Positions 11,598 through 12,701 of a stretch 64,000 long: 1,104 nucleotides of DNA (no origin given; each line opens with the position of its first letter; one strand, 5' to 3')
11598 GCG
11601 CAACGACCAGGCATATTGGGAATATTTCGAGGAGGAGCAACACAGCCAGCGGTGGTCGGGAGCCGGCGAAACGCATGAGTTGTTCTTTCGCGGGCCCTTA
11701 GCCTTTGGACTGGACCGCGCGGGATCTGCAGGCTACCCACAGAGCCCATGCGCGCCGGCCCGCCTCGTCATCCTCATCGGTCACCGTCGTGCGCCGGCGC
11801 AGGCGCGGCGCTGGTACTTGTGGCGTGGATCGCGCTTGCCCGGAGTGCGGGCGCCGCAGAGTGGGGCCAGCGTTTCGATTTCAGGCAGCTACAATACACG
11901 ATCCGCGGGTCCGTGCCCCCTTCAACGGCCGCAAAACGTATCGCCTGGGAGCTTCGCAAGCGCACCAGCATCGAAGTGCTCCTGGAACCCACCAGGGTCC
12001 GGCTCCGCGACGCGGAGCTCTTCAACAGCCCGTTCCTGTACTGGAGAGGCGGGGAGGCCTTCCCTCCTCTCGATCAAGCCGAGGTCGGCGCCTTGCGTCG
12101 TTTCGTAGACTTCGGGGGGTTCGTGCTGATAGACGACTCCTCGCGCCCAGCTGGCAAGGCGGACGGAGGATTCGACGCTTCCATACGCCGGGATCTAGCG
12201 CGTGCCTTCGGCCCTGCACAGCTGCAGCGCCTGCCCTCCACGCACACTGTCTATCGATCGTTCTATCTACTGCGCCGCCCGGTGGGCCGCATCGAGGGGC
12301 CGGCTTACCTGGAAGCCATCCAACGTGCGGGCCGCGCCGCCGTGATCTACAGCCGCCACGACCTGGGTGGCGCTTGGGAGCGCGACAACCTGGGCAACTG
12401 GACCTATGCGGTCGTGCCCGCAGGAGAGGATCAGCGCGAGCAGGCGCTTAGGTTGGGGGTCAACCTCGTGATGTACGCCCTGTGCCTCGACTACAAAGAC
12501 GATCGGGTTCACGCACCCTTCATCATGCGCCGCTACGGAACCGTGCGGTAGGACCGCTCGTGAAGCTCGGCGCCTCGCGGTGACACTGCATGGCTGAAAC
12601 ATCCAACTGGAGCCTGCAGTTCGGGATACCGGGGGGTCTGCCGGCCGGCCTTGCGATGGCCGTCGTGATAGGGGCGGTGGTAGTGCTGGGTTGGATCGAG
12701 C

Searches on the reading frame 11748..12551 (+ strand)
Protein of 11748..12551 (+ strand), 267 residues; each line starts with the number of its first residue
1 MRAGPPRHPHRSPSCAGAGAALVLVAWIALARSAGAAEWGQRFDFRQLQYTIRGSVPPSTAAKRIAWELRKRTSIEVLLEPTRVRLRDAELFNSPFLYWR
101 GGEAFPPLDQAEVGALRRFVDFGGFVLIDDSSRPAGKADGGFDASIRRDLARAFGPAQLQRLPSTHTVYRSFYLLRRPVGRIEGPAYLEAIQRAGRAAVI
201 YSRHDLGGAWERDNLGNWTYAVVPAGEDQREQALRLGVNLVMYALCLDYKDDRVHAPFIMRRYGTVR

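Call 17: find_encoding_contigs(protein=window:11748-12551:+, flank=10000, max_places=6)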
Protein window:11748-12551:+ (267 aa): 2 contigs read that carry it; 2 places shown.
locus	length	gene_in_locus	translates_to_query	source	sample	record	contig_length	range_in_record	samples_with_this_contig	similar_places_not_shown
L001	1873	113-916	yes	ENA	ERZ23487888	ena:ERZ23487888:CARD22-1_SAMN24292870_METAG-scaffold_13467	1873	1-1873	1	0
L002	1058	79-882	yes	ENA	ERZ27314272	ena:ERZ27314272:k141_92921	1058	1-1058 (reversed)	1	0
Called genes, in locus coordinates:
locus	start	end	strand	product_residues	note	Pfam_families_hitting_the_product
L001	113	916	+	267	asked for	PF13709:DUF4159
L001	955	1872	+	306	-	?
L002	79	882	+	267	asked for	PF13709:DUF4159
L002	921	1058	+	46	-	?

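Call 52: find_homologous_proteins(query=window:11748-12551:+, max_evalue=1e-30)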
Query window:11748-12551:+ (267 aa): 2714 proteins with E <= 1e-30 among 8000 candidates; the best 120 are listed.
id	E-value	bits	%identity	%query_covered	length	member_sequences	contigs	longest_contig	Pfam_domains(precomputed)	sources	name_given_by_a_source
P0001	5.1e-159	546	100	91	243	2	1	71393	PF13709.13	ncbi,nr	ncbi:MAG: DUF4159 domain-containing protein [Proteobacteria bacterium]|nr:DUF4159 domain-containing 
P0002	1.4e-94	334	68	82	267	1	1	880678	PF13709.13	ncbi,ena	-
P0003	2.6e-94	334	67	83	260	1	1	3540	PF13709.13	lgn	-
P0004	1.9e-93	331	65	84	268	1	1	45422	PF13709.13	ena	-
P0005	7.3e-93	329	63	90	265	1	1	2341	PF13709.13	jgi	-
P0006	4.6e-92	326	65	84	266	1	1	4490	PF13709.13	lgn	-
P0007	3.0e-91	324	68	82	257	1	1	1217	PF13709.13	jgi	jgi:hypothetical protein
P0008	3.4e-91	323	63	89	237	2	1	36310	PF13709.13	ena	-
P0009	4.1e-91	323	66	82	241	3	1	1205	PF13709.13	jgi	jgi:hypothetical protein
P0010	6.7e-91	322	59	98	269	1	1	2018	PF13709.13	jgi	jgi:uncharacterized protein DUF4159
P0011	6.8e-91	322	64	88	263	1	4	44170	PF13709.13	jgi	jgi:hypothetical protein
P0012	1.2e-90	322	67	82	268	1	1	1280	PF13709.13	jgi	jgi:hypothetical protein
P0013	1.2e-90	322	62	90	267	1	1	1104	PF13709.13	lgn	-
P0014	1.2e-90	322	61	92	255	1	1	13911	PF13709.13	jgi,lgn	jgi:hypothetical protein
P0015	1.4e-90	321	68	82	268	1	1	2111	PF13709.13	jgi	-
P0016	2.3e-90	321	65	84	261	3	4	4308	PF13709.13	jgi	jgi:hypothetical protein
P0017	2.7e-90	320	65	82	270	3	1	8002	PF13709.13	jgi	jgi:hypothetical protein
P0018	2.9e-90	320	61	94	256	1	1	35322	PF13709.13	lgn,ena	-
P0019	3.0e-90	320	62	92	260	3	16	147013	PF13709.13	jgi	jgi:hypothetical protein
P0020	1.4e-89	318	62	91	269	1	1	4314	PF13709.13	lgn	-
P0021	1.4e-89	318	62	84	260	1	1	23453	PF13709.13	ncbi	-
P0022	1.6e-89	318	60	93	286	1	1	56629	PF13709.13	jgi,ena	-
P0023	2.0e-89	318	62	90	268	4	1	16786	PF13709.13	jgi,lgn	jgi:hypothetical protein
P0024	2.1e-89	317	60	91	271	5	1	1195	PF13709.13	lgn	-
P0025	2.3e-89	317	65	84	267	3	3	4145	PF13709.13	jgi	jgi:hypothetical protein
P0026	2.5e-89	317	63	85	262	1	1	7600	PF13709.13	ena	-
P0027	2.6e-89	317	66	83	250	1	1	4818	PF13709.13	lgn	-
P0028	2.7e-89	317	64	84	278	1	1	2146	PF13709.13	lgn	-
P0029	4.1e-89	317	67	78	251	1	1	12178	PF13709.13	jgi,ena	-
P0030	4.5e-89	316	63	90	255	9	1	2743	PF13709.13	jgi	jgi:hypothetical protein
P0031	4.8e-89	316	61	91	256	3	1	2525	PF13709.13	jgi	-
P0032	5.2e-89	316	65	82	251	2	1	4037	PF13709.13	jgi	jgi:hypothetical protein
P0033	6.8e-89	316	65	84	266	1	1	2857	PF13709.13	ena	-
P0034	7.5e-89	316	62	84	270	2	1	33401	PF13709.13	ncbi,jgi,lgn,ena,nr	ncbi:MAG: hypothetical protein DRJ42_13210 [Deltaproteobacteria bacterium]|nr:MAG: hypothetical prot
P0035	7.5e-89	316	60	90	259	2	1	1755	PF13709.13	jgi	jgi:hypothetical protein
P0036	8.7e-89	315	68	78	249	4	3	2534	PF13709.13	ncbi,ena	-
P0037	9.8e-89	315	61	94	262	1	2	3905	PF13709.13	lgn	-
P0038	1.6e-88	315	65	79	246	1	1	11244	PF13709.13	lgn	-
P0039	1.7e-88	314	67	77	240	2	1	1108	PF13709.13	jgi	jgi:hypothetical protein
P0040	1.8e-88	314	68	77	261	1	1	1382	PF13709.13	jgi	jgi:hypothetical protein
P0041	1.9e-88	314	61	90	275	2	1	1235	PF13709.13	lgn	-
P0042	2.0e-88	314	60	90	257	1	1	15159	PF13709.13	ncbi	-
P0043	2.4e-88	314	64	82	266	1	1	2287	PF13709.13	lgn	-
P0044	3.2e-88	314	60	96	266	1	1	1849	PF13709.13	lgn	-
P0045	3.7e-88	313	63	83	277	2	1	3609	PF13709.13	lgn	-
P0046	3.8e-88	313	62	93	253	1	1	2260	PF13709.13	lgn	-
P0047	4.5e-88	313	65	84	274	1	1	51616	PF13709.13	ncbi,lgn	-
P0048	4.5e-88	313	65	82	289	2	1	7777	PF13709.13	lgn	-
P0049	5.0e-88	313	65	84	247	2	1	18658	PF13709.13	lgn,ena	-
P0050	5.7e-88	313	67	78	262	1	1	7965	PF13709.13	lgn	-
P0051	6.4e-88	313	59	95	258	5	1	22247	PF13709.13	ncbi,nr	ncbi:MAG: DUF4159 domain-containing protein [Myxococcales bacterium]|nr:DUF4159 domain-containing pr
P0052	6.7e-88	313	60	92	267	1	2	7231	PF13709.13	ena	-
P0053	7.0e-88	313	62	91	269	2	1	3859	PF13709.13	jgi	jgi:hypothetical protein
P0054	7.3e-88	312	63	82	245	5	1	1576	PF13709.13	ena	-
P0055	7.5e-88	312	62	91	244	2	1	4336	PF13709.13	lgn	-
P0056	7.7e-88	312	64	82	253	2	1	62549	PF13709.13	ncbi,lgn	ncbi:MAG TPA: DUF4159 domain-containing protein [Polyangiales bacterium]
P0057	8.1e-88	312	60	93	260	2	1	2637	PF13709.13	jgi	jgi:hypothetical protein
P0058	8.1e-88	312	60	92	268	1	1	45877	PF13709.13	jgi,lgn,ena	-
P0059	8.5e-88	312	63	83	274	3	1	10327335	PF13709.13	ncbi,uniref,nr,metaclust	ncbi:DUF4159 domain-containing protein [Sandaracinus amylolyticus]|uniref:Membrane protein, putative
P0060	8.7e-88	312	57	98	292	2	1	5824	PF13709.13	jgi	jgi:hypothetical protein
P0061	8.9e-88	312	61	87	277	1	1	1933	PF13709.13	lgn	-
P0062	8.9e-88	312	62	87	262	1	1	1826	PF13709.13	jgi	jgi:hypothetical protein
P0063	8.9e-88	312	65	82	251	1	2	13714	PF13709.13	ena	-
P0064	9.1e-88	312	61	93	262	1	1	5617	PF13709.13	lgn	-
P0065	1.7e-87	311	59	94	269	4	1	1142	PF13709.13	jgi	jgi:hypothetical protein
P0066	1.9e-87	311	58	94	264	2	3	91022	PF13709.13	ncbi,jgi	ncbi:MAG: DUF4159 domain-containing protein [Myxococcales bacterium]|jgi:hypothetical protein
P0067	2.0e-87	311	62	87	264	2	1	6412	PF13709.13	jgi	jgi:hypothetical protein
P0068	2.2e-87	311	63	83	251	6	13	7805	PF13709.13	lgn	-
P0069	2.6e-87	311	58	93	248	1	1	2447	PF13709.13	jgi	jgi:hypothetical protein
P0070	3.5e-87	310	66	82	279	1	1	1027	PF13709.13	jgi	jgi:hypothetical protein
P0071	3.5e-87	310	62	87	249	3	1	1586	PF13709.13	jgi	-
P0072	3.7e-87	310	65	82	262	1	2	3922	PF13709.13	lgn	-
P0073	3.8e-87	310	62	88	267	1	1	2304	PF13709.13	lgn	-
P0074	4.0e-87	310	60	89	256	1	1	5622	PF13709.13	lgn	-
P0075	4.1e-87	310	60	90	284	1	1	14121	PF13709.13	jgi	jgi:hypothetical protein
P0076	4.5e-87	310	58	90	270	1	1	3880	PF13709.13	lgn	-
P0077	4.8e-87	310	64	83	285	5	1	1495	PF13709.13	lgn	-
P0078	5.1e-87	310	63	85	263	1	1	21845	PF13709.13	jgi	jgi:hypothetical protein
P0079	5.1e-87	310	63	84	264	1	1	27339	PF13709.13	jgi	-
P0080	5.8e-87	309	63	83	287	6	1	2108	PF13709.13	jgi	-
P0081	6.5e-87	309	56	96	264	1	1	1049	PF13709.13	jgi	jgi:Domain of unknown function (DUF4159)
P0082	6.6e-87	309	55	99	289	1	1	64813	PF13709.13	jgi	-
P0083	6.8e-87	309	63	82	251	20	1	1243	PF13709.13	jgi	jgi:hypothetical protein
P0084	7.1e-87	309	60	87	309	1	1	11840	PF13709.13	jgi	jgi:hypothetical protein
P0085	7.3e-87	309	62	82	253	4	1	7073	PF13709.13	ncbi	ncbi:MAG: DUF4159 domain-containing protein [Polyangiales bacterium]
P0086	7.6e-87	309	62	84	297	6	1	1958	PF13709.13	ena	-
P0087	8.9e-87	309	64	82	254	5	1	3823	PF13709.13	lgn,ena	-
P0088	9.5e-87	309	58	96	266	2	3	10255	PF13709.13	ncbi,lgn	ncbi:MAG: DUF4159 domain-containing protein [Myxococcota bacterium]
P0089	9.7e-87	309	60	91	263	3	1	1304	PF13709.13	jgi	jgi:Domain of unknown function (DUF4159)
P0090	9.8e-87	309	57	97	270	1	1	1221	PF13709.13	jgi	jgi:hypothetical protein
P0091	1.1e-86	309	62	87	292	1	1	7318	PF13709.13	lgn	-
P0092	1.4e-86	308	63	82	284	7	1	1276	PF13709.13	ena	-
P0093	1.6e-86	308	58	96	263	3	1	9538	PF13709.13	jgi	jgi:hypothetical protein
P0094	1.8e-86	308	64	82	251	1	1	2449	PF13709.13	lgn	-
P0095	1.9e-86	308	61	86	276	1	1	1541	PF13709.13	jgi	jgi:hypothetical protein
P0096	1.9e-86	308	63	84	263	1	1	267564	PF13709.13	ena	-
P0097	2.2e-86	308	64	78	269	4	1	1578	PF13709.13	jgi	jgi:hypothetical protein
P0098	2.3e-86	308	64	83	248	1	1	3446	PF13709.13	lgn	-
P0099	2.7e-86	307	58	96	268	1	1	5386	PF13709.13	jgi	jgi:hypothetical protein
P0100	2.9e-86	307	62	84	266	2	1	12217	PF13709.13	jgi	jgi:hypothetical protein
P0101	2.9e-86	307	63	85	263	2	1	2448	PF13709.13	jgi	jgi:hypothetical protein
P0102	3.0e-86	307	61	93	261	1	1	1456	PF13709.13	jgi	jgi:hypothetical protein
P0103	3.6e-86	307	61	91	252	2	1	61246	PF13709.13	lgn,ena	-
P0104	3.7e-86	307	59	88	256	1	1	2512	PF13709.13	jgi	jgi:Domain of unknown function (DUF4159)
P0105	4.1e-86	307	59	93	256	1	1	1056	PF13709.13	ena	-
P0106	4.3e-86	307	62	83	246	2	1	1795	PF13709.13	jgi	jgi:hypothetical protein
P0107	4.4e-86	307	62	88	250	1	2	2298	PF13709.13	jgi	jgi:hypothetical protein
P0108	4.5e-86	307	60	87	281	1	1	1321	PF13709.13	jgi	jgi:hypothetical protein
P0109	4.6e-86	307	62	85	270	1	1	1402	PF13709.13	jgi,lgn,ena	-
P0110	5.8e-86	306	60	84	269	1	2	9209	PF13709.13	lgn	-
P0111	5.9e-86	306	59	83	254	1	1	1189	PF13709.13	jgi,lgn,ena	-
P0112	5.9e-86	306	62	83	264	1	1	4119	PF13709.13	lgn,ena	-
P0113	6.3e-86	306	62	82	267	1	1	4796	PF13709.13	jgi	jgi:hypothetical protein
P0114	6.5e-86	306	66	77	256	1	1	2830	PF13709.13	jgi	jgi:hypothetical protein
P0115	7.5e-86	306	61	87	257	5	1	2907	PF13709.13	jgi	-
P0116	7.6e-86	306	57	93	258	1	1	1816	PF13709.13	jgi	jgi:hypothetical protein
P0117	8.4e-86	306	62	85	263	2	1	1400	PF13709.13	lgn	-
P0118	8.5e-86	306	62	82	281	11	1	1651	PF13709.13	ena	-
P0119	8.6e-86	306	61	84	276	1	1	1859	PF13709.13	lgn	-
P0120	9.7e-86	305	57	95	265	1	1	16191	PF13709.13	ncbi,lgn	ncbi:MAG: DUF4159 domain-containing protein [Myxococcota bacterium]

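Call 85: find_encoding_contigs(protein=P0001, flank=10000, max_places=3)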
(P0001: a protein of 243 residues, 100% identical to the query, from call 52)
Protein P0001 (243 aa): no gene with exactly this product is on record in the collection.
